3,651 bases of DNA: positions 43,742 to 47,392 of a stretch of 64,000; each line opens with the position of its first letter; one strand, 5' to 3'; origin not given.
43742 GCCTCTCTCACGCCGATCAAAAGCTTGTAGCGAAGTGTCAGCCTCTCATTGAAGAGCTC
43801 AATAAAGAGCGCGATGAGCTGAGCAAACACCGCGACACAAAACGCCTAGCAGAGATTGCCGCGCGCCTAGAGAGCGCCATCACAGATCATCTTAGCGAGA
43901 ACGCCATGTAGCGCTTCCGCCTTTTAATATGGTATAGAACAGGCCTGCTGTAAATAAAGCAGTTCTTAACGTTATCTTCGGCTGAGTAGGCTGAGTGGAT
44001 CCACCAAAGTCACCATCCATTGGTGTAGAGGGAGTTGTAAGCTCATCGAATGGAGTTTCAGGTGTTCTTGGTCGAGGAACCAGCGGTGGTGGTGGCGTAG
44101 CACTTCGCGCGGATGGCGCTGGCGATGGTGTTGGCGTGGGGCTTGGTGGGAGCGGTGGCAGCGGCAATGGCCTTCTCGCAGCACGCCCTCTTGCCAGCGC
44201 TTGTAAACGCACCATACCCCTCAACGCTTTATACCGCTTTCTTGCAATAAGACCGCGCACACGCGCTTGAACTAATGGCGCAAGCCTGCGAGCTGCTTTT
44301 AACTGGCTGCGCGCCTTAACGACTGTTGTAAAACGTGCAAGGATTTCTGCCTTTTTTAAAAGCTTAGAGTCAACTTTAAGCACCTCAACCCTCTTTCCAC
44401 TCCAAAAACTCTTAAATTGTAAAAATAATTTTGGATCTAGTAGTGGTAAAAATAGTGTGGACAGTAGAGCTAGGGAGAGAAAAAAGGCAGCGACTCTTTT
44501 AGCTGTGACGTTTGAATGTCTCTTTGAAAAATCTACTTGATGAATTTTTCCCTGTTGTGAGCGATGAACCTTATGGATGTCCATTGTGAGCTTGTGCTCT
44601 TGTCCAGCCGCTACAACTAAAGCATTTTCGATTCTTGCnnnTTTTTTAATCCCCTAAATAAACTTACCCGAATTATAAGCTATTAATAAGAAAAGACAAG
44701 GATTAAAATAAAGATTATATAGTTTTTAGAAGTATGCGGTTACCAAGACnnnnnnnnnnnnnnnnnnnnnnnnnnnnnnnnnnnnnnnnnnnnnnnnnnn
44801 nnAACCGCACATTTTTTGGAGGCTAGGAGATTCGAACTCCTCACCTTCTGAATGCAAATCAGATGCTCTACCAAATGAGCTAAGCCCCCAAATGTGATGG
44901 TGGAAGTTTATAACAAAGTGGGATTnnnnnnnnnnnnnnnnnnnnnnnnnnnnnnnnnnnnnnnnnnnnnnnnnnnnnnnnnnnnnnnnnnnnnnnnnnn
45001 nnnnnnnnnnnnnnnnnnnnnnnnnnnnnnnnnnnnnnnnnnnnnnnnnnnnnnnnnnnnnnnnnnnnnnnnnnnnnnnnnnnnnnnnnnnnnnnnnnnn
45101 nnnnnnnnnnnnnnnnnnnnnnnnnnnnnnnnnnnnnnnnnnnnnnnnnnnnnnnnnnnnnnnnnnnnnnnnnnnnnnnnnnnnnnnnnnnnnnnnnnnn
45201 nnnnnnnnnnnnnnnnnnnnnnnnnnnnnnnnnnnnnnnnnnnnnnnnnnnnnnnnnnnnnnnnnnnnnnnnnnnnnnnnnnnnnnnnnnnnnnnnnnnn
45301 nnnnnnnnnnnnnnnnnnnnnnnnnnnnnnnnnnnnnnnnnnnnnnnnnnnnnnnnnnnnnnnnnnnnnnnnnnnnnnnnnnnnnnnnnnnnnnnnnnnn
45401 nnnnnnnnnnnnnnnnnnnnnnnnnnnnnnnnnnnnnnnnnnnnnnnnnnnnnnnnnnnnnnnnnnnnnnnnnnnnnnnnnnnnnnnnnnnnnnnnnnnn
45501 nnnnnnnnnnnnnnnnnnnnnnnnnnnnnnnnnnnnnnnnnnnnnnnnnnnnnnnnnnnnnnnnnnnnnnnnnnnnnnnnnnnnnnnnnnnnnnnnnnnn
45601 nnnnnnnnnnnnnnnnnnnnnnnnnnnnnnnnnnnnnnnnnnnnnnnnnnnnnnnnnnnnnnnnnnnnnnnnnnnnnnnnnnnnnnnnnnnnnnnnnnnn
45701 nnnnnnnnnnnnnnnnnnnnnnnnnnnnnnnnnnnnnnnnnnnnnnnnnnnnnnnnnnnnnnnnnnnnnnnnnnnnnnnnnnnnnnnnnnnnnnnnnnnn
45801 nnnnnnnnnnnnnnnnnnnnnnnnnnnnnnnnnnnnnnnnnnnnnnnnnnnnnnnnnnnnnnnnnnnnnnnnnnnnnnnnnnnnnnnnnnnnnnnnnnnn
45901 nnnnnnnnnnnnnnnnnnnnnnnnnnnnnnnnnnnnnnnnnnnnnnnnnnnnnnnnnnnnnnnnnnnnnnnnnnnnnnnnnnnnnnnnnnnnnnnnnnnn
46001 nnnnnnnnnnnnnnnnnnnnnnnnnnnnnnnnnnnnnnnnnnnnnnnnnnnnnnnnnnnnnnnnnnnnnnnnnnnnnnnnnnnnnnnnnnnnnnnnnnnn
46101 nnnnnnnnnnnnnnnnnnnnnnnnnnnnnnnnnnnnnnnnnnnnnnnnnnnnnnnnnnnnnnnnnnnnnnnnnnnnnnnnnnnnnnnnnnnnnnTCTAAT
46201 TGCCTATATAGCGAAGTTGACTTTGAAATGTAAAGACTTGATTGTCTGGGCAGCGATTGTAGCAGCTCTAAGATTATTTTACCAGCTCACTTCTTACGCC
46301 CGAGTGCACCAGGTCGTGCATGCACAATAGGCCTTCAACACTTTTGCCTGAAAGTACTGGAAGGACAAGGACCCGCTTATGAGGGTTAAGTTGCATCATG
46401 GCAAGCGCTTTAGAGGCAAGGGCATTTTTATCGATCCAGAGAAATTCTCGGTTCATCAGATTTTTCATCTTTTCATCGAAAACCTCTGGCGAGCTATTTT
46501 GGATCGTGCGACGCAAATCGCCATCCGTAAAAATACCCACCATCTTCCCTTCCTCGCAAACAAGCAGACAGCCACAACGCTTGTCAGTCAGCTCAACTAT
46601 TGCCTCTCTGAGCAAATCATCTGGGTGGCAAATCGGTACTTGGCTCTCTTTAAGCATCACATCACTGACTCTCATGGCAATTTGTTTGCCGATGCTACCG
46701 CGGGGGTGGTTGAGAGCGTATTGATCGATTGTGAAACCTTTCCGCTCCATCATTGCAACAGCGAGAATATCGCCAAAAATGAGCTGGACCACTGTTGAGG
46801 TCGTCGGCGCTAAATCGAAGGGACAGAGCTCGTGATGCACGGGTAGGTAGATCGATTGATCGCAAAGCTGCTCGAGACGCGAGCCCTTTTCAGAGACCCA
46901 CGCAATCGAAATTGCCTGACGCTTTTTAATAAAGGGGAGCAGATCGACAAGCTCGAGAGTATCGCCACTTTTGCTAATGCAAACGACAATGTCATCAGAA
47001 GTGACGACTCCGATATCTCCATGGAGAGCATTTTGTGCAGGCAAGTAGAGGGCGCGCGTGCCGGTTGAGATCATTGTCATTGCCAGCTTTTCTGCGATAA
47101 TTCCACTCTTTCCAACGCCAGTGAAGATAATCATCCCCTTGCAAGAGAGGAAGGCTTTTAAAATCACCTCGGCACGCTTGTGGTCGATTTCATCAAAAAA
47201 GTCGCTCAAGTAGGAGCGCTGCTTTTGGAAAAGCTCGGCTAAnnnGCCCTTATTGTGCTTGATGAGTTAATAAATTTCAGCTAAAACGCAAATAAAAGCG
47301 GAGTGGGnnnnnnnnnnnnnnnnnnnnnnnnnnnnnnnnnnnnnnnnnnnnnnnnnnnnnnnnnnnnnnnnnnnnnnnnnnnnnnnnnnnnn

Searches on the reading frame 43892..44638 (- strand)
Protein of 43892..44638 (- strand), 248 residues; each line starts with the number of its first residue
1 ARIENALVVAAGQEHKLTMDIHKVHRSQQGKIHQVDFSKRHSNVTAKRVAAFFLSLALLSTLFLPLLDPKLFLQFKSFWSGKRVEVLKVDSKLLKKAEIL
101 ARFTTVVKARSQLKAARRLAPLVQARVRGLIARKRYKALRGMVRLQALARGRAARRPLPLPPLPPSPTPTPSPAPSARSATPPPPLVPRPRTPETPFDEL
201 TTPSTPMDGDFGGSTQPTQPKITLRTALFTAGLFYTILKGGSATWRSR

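Call 8: search_protein_families(library=pfam, proteins=[window:43892-44638:-], max_evalue=0.001)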
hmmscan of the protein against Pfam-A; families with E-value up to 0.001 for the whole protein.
window:43892-44638:- (248 aa): 0 families

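Call 42: search_protein_families(library=pfam, proteins=[window:43892-44638:-], max_evalue=1)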
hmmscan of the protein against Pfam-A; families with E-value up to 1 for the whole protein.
window:43892-44638:- (248 aa): 1 family
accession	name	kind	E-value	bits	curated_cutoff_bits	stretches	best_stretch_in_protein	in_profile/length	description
PF00612.33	IQ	-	0.013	15.6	20.3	1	118-137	2-21/21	IQ calmodulin-binding motif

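Call 48: search_protein_families(library=ncbifam, proteins=[window:43892-44638:-], max_evalue=1)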
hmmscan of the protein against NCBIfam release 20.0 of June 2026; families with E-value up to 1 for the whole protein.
window:43892-44638:- (248 aa): 0 families

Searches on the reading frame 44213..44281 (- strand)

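Call 55: search_protein_families(library=pfam, proteins=[window:44213-44281:-], max_evalue=0.01)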
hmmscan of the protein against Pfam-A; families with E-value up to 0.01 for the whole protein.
seq(23 aa): 1 family
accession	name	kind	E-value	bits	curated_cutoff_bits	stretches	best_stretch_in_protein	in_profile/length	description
PF00612.33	IQ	-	0.00043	20.3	20.3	1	3-18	6-21/21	IQ calmodulin-binding motif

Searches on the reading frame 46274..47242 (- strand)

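Call 42: search_protein_families(library=pfam, proteins=[window:46274-47242:-], max_evalue=1)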
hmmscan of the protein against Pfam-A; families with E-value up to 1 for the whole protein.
window:46274-47242:- (322 aa): 3 families
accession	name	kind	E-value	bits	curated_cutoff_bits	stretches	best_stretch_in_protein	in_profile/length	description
PF01380.27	SIS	-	2.1e-20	73.3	25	1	32-163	2-131/131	SIS domain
PF00571.33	CBS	-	5.3e-16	59.1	24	2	192-247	1-55/57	CBS domain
PF13580.11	SIS_2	-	0.038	14.5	27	0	24-76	24-76/138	SIS domain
